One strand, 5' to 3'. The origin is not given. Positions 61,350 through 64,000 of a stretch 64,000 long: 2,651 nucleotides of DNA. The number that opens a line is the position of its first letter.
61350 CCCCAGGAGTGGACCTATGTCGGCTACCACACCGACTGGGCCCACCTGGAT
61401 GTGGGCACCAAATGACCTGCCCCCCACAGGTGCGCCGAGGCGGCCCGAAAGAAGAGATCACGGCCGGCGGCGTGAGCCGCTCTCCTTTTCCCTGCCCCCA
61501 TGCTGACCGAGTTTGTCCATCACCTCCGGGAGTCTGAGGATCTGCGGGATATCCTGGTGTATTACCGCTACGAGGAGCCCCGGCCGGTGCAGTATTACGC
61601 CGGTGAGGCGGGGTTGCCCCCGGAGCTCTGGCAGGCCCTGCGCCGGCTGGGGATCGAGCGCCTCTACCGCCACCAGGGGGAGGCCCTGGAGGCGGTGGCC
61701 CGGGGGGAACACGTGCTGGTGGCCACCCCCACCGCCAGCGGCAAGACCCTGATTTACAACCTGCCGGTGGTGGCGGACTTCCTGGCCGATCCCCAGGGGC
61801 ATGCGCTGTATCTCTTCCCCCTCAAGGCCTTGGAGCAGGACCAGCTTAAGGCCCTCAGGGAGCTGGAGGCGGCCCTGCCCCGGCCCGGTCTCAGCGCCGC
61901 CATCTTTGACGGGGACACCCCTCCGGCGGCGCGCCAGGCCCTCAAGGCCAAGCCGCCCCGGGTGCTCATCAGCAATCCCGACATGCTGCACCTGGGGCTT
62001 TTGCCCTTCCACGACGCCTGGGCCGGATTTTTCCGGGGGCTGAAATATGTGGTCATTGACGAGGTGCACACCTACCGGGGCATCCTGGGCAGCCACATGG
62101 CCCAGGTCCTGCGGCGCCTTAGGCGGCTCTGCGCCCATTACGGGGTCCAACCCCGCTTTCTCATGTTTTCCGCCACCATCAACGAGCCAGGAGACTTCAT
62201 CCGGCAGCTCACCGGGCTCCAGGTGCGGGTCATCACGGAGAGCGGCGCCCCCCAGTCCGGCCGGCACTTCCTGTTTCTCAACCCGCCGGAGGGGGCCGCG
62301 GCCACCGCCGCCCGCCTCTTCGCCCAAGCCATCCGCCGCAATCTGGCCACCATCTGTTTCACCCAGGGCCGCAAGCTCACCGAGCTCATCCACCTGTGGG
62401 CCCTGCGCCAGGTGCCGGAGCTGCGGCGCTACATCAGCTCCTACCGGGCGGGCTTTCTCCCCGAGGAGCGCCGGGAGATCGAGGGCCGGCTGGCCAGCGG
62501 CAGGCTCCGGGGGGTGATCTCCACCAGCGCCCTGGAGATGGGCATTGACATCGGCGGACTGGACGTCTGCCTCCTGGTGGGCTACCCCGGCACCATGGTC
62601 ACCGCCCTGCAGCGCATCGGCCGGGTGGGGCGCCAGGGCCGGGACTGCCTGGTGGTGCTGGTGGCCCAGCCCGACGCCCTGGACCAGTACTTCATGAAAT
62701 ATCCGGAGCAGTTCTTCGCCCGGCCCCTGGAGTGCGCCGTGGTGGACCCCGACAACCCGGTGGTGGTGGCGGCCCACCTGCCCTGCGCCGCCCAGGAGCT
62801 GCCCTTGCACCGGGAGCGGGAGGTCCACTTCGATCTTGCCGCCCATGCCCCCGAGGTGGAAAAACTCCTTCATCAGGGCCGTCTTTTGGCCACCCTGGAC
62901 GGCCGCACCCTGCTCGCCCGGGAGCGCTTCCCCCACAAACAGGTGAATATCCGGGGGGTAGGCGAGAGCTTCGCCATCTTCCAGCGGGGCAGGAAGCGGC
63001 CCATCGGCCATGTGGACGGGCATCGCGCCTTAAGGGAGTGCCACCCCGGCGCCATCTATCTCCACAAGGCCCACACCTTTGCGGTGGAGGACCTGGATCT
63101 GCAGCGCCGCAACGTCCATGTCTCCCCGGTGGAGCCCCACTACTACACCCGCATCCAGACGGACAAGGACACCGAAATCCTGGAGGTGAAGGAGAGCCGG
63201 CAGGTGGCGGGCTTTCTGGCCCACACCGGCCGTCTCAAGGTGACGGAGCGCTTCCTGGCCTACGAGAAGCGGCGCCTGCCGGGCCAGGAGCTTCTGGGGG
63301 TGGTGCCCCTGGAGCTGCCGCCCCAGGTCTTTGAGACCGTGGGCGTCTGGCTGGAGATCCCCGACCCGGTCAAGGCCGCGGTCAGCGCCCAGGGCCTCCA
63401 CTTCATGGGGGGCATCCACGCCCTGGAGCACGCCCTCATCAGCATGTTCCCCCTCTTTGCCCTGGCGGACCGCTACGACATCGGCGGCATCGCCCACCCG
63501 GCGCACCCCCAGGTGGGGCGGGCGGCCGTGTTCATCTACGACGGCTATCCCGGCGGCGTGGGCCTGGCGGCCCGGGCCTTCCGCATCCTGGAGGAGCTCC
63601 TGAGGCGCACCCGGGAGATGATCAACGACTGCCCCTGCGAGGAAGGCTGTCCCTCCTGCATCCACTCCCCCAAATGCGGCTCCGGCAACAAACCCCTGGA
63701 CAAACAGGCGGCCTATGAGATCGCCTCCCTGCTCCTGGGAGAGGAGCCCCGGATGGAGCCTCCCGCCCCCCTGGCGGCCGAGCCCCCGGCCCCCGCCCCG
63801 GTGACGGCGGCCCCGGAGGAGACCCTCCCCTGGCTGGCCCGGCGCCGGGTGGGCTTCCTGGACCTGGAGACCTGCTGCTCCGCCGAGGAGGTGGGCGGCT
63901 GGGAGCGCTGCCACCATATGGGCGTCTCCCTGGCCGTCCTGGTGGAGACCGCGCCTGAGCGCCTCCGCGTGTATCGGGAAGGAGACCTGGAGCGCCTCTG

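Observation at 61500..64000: MrfA/YprA-type DUF1998 helicase that reads through into an exonuclease-like domain (possible MrfA-MrfB fusion)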

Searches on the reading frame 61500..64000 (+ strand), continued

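Call 11: search_solved_structures(query=P0001, max_evalue=0.01)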
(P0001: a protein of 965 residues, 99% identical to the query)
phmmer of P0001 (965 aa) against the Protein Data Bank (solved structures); distinct sequences matched with E-value up to 0.01: 136 (the best 60 are shown).
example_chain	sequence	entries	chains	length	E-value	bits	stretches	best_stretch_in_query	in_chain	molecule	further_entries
6znp_A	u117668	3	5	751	2.8e-149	502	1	3-723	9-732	Uncharacterized ATP-dependent helicase YprA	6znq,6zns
5v9x_A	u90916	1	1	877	1.4e-30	109.1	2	59-242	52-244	ATP-dependent DNA helicase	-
7lhl_A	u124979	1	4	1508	7.2e-30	106.8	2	59-242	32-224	ATP-dependent DNA helicase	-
9tu7_Y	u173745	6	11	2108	2.3e-18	68.7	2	56-211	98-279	DEAD/DEAH box helicase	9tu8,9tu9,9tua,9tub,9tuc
5lst_A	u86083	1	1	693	4.5e-13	51.2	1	37-395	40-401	ATP-dependent DNA helicase Q4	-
9b15_A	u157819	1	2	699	5.4e-12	47.6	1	47-137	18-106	ATP-dependent DNA helicase Hel308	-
2zj2_A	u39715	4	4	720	9.1e-12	46.9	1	44-256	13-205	Putative ski2-type helicase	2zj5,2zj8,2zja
2p6r_A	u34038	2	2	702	3.4e-11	45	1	47-137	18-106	afUHEL308 HELICASE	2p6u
7ujb_A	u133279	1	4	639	1.7e-10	42.7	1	37-379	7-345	DEAD/DEAH box RNA helicase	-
9el5_A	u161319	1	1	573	1.3e-08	36.4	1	316-390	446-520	Fanconi anemia group M protein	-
8fkt_NI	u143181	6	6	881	4.9e-08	34.5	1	56-397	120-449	ATP-dependent RNA helicase DDX54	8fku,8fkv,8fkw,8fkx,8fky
5ivl_B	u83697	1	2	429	6.9e-08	34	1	36-396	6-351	DEAD-box ATP-dependent RNA helicase CshA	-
5a9f_A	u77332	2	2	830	1.8e-07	32.7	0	313-384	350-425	DNA POLYMERASE THETA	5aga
9c5q_C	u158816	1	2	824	1.8e-07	32.6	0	313-384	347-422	DNA polymerase theta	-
9bh6_A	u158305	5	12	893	1.9e-07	32.6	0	313-384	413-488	DNA polymerase theta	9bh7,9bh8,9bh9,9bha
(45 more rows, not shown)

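Call 18: find_encoding_contigs(protein=P0001, flank=10000, max_places=4)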
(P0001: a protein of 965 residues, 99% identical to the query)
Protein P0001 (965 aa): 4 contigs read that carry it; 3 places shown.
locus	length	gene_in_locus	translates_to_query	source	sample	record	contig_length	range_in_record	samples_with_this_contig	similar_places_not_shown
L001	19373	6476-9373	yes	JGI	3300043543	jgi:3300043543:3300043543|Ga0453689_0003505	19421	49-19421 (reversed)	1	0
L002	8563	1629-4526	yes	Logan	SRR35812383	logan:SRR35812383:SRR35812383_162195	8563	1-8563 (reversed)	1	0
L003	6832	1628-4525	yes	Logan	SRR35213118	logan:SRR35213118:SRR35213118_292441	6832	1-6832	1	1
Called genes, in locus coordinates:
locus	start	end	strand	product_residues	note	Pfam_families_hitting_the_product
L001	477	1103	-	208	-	PF01300:Sua5_yciO_yrdC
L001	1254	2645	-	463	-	PF01551:Peptidase_M23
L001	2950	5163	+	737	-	PF00403:HMA, PF00122:E1-E2_ATPase, PF00702:Hydrolase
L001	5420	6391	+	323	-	-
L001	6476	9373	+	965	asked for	PF00270:DEAD, PF00271:Helicase_C, PF22982:WHD_HRQ1, PF09369:MZB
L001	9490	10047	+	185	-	PF08534:Redoxin, PF00578:AhpC-TSA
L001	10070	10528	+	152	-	PF00582:Usp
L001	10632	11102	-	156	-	PF13404:HTH_AsnC-type, PF13412:HTH_24 (faint), PF22451:NirdL-like_HTH, PF17805:AsnC_trans_reg2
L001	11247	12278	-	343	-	PF04055:Radical_SAM, PF13186:SPASM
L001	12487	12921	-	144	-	PF06094:GGACT, PF13772:AIG2_2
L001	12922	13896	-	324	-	PF00490:ALAD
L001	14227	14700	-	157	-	-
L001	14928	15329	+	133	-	PF02675:AdoMet_dc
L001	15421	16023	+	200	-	-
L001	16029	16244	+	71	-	-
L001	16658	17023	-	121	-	-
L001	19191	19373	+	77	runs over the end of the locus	?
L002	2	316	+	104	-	?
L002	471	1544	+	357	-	-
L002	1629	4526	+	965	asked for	PF00270:DEAD, PF00271:Helicase_C, PF22982:WHD_HRQ1, PF09369:MZB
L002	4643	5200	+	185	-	PF08534:Redoxin, PF00578:AhpC-TSA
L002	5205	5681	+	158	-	PF00582:Usp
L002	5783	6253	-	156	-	PF13404:HTH_AsnC-type, PF13412:HTH_24 (faint), PF22451:NirdL-like_HTH, PF17805:AsnC_trans_reg2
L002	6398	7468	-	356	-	PF04055:Radical_SAM, PF13186:SPASM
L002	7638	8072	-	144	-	PF06094:GGACT, PF13772:AIG2_2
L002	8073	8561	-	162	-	?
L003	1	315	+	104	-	?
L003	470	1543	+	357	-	-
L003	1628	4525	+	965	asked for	PF00270:DEAD, PF00271:Helicase_C, PF22982:WHD_HRQ1, PF09369:MZB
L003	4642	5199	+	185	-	PF08534:Redoxin, PF00578:AhpC-TSA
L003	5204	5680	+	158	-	PF00582:Usp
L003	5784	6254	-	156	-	PF13404:HTH_AsnC-type, PF13412:HTH_24 (faint), PF22451:NirdL-like_HTH, PF17805:AsnC_trans_reg2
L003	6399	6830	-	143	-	?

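Call 40: search_solved_structures(query=window:61500-63700:+, max_evalue=1e-100, show_alignments=1)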
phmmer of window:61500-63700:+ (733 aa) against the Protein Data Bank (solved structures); distinct sequences matched with E-value up to 1e-100: 1.
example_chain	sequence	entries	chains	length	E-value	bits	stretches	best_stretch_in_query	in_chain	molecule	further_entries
6znp_A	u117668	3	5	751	1.3e-149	502.9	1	3-723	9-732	Uncharacterized ATP-dependent helicase YprA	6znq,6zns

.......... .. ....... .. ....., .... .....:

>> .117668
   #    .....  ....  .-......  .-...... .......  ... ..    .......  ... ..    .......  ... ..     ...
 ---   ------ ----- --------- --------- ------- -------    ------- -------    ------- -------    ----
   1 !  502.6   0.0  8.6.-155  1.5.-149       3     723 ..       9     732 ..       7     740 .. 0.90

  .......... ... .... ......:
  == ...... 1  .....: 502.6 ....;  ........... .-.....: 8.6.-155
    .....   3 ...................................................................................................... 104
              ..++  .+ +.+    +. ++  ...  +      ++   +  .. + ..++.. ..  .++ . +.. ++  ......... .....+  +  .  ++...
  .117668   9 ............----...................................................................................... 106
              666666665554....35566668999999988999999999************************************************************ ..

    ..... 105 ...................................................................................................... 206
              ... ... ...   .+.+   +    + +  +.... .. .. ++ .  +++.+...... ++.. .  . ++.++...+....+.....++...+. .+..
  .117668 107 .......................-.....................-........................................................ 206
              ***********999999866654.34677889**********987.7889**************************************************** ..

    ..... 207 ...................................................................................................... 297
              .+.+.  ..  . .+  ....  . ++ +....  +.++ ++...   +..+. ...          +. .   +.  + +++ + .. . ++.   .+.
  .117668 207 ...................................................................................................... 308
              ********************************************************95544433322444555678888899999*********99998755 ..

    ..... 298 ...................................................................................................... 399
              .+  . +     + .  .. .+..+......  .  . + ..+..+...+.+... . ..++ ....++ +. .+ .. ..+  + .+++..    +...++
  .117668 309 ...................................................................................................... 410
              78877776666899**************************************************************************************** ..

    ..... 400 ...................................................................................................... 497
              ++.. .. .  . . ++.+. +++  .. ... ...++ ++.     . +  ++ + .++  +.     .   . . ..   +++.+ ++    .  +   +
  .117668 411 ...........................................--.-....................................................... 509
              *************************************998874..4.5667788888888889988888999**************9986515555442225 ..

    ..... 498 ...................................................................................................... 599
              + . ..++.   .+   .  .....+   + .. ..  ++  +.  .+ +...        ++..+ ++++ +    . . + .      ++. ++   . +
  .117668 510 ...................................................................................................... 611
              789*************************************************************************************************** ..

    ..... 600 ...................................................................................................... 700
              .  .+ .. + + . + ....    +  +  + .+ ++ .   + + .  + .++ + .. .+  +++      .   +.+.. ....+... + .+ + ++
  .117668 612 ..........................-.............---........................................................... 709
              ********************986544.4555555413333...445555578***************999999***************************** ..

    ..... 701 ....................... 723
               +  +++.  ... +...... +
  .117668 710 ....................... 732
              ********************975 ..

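Call 54: find_encoding_contigs(protein=P0110, flank=5000, max_places=2)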
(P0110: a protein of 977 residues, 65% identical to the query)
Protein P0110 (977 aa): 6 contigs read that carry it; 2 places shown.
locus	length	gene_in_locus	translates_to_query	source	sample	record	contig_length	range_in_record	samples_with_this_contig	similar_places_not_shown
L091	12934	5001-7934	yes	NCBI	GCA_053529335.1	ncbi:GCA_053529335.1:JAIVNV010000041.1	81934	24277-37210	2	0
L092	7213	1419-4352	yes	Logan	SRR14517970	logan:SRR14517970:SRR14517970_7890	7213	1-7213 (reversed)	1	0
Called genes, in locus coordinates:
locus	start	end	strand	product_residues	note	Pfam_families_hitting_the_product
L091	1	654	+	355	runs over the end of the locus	PF00180:Iso_dh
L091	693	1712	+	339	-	PF01118:Semialdhyde_dh, PF02774:Semialdhyde_dhC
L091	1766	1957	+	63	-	-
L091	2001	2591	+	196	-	PF03602:Cons_hypoth95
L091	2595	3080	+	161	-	PF01467:CTP_transf_like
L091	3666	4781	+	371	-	-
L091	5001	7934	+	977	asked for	PF04851:ResIII (weak), PF00270:DEAD, PF00271:Helicase_C, PF22982:WHD_HRQ1, PF09369:MZB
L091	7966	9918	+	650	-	PF01541:GIY-YIG, PF27096:UvrC_M, PF02151:UVR (weak), PF22920:UvrC_RNaseH, PF08459:UvrC_RNaseH_dom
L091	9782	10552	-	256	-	PF01255:Prenyltransf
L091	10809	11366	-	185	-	PF01765:RRF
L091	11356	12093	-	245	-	PF00696:AA_kinase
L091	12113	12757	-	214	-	PF00889:EF_TS, PF25025:EF-Ts_N (faint)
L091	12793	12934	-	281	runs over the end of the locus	PF00318:Ribosomal_S2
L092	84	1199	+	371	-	-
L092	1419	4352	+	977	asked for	PF04851:ResIII (weak), PF00270:DEAD, PF00271:Helicase_C, PF22982:WHD_HRQ1, PF09369:MZB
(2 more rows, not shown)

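Call 55: find_encoding_contigs(protein=P0017, flank=5000, max_places=2)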
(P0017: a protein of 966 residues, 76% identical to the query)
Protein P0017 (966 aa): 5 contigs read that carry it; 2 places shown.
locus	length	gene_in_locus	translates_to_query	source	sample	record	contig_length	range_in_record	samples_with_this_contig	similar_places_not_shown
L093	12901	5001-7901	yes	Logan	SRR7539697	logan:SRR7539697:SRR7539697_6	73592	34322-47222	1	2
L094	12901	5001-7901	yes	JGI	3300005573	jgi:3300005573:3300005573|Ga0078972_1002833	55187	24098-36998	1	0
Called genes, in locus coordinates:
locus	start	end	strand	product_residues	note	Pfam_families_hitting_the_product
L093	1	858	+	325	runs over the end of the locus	PF00490:ALAD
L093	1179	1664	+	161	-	PF13404:HTH_AsnC-type, PF13412:HTH_24 (faint), PF22451:NirdL-like_HTH, PF17805:AsnC_trans_reg2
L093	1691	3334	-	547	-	PF00795:CN_hydrolase, PF02540:NAD_synthase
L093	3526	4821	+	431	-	PF00501:AMP-binding, PF14535:AMP-binding_C_2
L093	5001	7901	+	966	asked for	PF00270:DEAD, PF00271:Helicase_C, PF22982:WHD_HRQ1, PF13482:RNase_H_2 (faint), PF09369:MZB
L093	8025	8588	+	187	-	PF08534:Redoxin, PF00578:AhpC-TSA, PF13905:Thioredoxin_8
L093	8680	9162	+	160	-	PF00582:Usp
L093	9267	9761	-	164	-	-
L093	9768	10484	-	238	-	PF00753:Lactamase_B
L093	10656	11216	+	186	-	PF13801:Metal_resist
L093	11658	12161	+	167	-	PF01327:Pep_deformylase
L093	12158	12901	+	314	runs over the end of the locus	PF00551:Formyl_trans_N, PF02911:Formyl_trans_C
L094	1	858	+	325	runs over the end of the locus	PF00490:ALAD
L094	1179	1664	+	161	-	PF13404:HTH_AsnC-type, PF13412:HTH_24 (faint), PF22451:NirdL-like_HTH, PF17805:AsnC_trans_reg2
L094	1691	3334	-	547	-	PF00795:CN_hydrolase, PF02540:NAD_synthase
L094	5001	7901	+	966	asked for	PF00270:DEAD, PF00271:Helicase_C, PF22982:WHD_HRQ1, PF13482:RNase_H_2 (faint), PF09369:MZB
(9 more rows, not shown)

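Call 56: search_protein_families(library=padloc, proteins=[P0001], max_evalue=0.001)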
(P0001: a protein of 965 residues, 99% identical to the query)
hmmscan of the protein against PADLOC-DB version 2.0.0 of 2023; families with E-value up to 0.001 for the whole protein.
P0001 (965 aa): 47 families (the best 25 are shown)
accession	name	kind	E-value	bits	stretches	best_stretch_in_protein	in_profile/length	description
PDLC02503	BrxHI|BrxHII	-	5.5e-44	148.6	1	45-392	14-358/698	BrxHI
PDLC03960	SngC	-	1.5e-38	131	1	48-383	18-365/720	-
PDLC00013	DruE1|DruE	-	7.9e-32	108.2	4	675-742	1606-1673/1776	SNF2 family N-terminal domain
PDLC00037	DruE3|DruE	-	5.1e-31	105.3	3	55-237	102-309/2055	SNF2 family N-terminal domain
PDLC02501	BrxHI|BrxHII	-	9.2e-31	104.7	1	48-380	17-343/925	BrxHI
PDLC00036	DruE3|DruE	-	1.3e-29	100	3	56-242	94-307/2023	SNF2 family N-terminal domain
PDLC00035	DruE3|DruE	-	9.8e-23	77.8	2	54-236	102-308/1460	SNF2 family N-terminal domain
PDLC03928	PsyrT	-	1.1e-20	71.6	1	51-400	17-358/689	-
PDLC02897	DpdJ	-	4.1e-20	69.2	2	59-214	104-276/1570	DpdJ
PDLC02864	DpdF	-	6.8e-18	62.8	1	48-390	16-339/610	DpdF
PDLC02569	DrmA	-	1.4e-17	60.8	2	322-399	815-892/1095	DrmA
PDLC00051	DruE4|DruE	-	2.8e-17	59.6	3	51-96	89-135/1829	SNF2 family N-terminal domain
PDLC02870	DpdF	-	1.1e-16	58.5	1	51-394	10-335/534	DpdF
PDLC02896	DpdJ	-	4.1e-16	55.9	1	143-245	327-430/1487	DpdJ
PDLC02570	DrmA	-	2.1e-14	50.8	1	184-399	413-645/851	DrmA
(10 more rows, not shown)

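Call 68: search_protein_families(library=pfam, proteins=[L091:3666-4781:+], max_evalue=10)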
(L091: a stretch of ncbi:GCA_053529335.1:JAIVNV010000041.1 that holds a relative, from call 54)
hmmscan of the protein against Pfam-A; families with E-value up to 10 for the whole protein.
L091:3666-4781:+ (371 aa): 1 family
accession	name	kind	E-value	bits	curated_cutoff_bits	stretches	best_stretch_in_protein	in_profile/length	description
PF13539.11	Peptidase_M15_4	-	6.7e-05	23.8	25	1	286-367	4-69/70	D-alanyl-D-alanine carboxypeptidase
